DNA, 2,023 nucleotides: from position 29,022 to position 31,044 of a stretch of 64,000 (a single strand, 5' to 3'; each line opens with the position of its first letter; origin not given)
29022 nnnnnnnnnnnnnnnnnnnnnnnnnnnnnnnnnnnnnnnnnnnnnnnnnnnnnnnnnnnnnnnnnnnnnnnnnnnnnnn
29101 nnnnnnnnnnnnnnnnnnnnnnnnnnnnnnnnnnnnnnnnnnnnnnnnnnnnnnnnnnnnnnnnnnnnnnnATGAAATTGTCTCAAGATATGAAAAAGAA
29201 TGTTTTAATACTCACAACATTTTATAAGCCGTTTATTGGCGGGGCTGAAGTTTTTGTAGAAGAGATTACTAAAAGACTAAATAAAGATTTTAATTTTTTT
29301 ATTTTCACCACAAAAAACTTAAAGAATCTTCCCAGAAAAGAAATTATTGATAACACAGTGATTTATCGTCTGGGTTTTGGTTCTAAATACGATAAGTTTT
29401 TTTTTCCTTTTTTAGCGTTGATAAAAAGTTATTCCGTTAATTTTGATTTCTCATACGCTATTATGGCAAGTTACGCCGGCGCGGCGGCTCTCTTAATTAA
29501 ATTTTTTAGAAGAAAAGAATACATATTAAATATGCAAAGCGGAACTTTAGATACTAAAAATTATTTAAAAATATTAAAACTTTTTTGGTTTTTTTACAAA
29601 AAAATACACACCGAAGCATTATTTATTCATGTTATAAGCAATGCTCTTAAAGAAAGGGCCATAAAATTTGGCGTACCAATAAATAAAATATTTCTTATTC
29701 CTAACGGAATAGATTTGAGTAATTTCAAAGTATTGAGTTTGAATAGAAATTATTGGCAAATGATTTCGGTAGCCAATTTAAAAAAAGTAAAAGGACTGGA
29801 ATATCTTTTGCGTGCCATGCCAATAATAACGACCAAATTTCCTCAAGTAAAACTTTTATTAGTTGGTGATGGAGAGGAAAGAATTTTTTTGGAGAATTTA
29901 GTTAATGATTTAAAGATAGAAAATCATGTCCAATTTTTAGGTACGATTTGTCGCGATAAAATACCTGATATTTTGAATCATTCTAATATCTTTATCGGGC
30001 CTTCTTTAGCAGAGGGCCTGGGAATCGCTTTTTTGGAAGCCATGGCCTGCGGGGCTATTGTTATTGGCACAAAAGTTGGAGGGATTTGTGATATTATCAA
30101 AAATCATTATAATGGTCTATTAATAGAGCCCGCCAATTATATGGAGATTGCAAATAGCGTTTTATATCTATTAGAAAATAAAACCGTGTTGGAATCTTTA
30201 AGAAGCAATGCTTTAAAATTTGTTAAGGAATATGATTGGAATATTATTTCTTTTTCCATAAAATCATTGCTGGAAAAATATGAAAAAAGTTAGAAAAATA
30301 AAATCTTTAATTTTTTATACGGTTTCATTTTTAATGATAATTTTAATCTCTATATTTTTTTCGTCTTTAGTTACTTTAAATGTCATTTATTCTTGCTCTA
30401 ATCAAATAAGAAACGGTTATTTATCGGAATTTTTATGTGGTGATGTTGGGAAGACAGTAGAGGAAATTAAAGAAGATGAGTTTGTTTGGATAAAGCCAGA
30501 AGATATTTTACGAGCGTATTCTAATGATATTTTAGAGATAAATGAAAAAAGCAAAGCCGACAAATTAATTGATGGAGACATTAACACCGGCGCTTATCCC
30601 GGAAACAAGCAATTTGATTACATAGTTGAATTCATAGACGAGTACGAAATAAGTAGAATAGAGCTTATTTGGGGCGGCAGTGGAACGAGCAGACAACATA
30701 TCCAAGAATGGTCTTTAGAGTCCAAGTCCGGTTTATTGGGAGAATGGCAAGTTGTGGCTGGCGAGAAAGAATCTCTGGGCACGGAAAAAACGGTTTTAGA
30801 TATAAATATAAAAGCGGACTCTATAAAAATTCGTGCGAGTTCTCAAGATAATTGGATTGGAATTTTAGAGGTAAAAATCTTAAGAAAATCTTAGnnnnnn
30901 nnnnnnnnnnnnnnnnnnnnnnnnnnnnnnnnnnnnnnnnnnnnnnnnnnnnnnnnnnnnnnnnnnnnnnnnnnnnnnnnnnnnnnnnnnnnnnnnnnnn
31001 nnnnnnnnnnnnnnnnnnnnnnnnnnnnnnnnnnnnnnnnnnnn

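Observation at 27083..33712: Polyprenol-phosphate-sugar synthase-like GT2s next to GT-C membrane enzymes, a PA14-insert protein and a discoidin-domain protein: candidate extracytoplasmic glycosylation machinery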

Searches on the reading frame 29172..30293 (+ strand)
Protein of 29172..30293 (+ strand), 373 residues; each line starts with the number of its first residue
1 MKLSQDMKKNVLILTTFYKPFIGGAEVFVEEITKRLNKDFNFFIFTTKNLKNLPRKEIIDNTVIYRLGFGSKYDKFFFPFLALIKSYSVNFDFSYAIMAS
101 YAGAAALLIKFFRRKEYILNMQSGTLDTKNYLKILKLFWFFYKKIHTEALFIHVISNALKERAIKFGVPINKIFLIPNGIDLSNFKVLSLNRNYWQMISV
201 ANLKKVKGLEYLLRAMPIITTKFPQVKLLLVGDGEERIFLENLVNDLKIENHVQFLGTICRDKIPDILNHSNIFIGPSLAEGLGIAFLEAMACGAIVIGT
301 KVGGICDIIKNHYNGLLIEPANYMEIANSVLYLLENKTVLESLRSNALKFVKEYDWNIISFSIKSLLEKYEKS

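Call 4: search_protein_families(library=pfam, proteins=[window:29172-30293:+], max_evalue=0.1)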
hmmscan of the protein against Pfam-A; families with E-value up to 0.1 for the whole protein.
window:29172-30293:+ (373 aa): 6 families
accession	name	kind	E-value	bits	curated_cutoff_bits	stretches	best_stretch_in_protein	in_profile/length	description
PF00534.26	Glycos_transf_1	-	3.7e-42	144.2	26.4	1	185-349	6-171/172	Glycosyl transferases group 1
PF13692.12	Glyco_trans_1_4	-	5.1e-35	121.2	27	1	198-336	5-142/142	Glycosyl transferases group 1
PF13439.12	Glyco_transf_4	-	8.4e-12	45.9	28.5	1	22-183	1-169/170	Glycosyltransferase Family 4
PF13579.12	Glyco_trans_4_4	-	0.00019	22.3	29.7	1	91-179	72-158/158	Glycosyl transferase 4-like domain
PF13524.12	Glyco_trans_1_2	-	0.0016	18.8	25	1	224-354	13-133/144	Glycosyl transferase-like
PF20706.3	GT4-conflict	-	0.0026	17.3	26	1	206-315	211-326/385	Family 4 Glycosyltransferase in conflict systems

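Call 5: search_protein_families(library=ncbifam, proteins=[window:29172-30293:+], max_evalue=0.1)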
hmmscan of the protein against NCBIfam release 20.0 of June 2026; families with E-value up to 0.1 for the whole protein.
window:29172-30293:+ (373 aa): 48 families (the best 25 are shown)
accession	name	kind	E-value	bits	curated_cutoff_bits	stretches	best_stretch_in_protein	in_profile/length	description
TIGR03999.1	thiol_BshA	equivalog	1.3e-33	116.5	273.7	1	153-371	149-367/375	N-acetyl-alpha-D-glucosaminyl L-malate synthase BshA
NF041876.1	EPS_EpsE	equivalog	7.4e-33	114.3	400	1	147-349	160-374/389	exopolysaccharide biosynthesis GT4 family glycosyltransferase EpsE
TIGR03088.1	stp2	hypoth_equivalog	3.9e-30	105.1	409.05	1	165-370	154-366/374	TIGR03088 family PEP-CTERM/XrtA system glycosyltransferase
TIGR04063.1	stp3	hypoth_equivalog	7e-27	94.3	442.05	1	148-357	157-382/397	TIGR04063 family PEP-CTERM/XrtA system glycosyltransferase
NF041010.1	glycosy_Agl16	equivalog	1.5e-25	89.9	575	1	10-369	2-350/352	glycosylation protein Agl16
NF047880.1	glyco_SdgA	exception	4.6e-22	78.2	800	1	179-366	299-486/488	serine-aspartate repeat adhesin O-glycosyltransferase SdgA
NF047684.1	TeichurnBiosyTuaC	equivalog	6.8e-22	77.9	550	1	81-355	99-374/391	teichuronic acid biosynthesis protein TuaC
NF038229.1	Glyco4_Geo_Pelo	equivalog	2.2e-20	73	400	1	157-353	118-318/338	GPMC system family 4 glycosyltransferase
TIGR02149.1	glgA_Coryne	subfamily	2.6e-19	69.6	302.4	1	152-360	148-380/391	glycogen synthase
NF007396.0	PRK09922.1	equivalog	1.7e-18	66.7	385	1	153-340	140-330/361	lipopolysaccharide 1,6-galactosyltransferase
NF038011.1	PelF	equivalog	8e-18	64.7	100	1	145-354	254-475/489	GT4 family glycosyltransferase PelF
TIGR03449.1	mycothiol_MshA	equivalog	7.1e-17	61.4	462.5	1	190-364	216-397/406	D-inositol-3-phosphate glycosyltransferase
TIGR02918.1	TIGR02918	equivalog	8.7e-17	61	574.6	1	169-370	295-493/500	accessory Sec system glycosyltransferase GtfA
TIGR04157.1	glyco_rSAM_CFB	subfamily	1.5e-16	60.4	400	1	165-366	187-405/406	TIGR04157 family glycosyltransferase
NF049988.1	MGlcDAGSynMgs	equivalog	2.4e-16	60.1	400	1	191-368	210-385/398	alpha-monoglucosyldiacylglycerol synthase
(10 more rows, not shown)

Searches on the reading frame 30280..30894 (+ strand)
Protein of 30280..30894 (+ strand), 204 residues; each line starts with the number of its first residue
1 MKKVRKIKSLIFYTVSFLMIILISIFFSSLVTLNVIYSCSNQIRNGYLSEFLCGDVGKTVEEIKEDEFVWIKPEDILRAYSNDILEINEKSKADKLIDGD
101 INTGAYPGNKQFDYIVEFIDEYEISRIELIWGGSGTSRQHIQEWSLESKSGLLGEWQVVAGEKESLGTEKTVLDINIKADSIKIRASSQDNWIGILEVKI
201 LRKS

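Call 4: search_protein_families(library=pfam, proteins=[window:30280-30894:+], max_evalue=0.1)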
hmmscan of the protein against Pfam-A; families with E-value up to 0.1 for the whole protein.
window:30280-30894:+ (204 aa): 1 family
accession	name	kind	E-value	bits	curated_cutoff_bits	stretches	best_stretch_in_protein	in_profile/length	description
PF00754.31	F5_F8_type_C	-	1.7e-07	31.9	28.2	1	89-195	10-124/127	F5/8 type C domain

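Call 5: search_protein_families(library=ncbifam, proteins=[window:30280-30894:+], max_evalue=0.1)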
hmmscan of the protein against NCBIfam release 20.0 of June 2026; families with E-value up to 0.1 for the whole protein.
window:30280-30894:+ (204 aa): 0 families

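Call 79: search_solved_structures(query=window:30280-30894:+, max_evalue=1)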
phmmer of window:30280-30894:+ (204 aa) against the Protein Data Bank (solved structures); distinct sequences matched with E-value up to 1: 1.
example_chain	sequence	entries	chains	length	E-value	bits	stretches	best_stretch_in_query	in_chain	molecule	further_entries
9yok_D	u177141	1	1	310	0.73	12.8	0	126-184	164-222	Fab-14 heavy chain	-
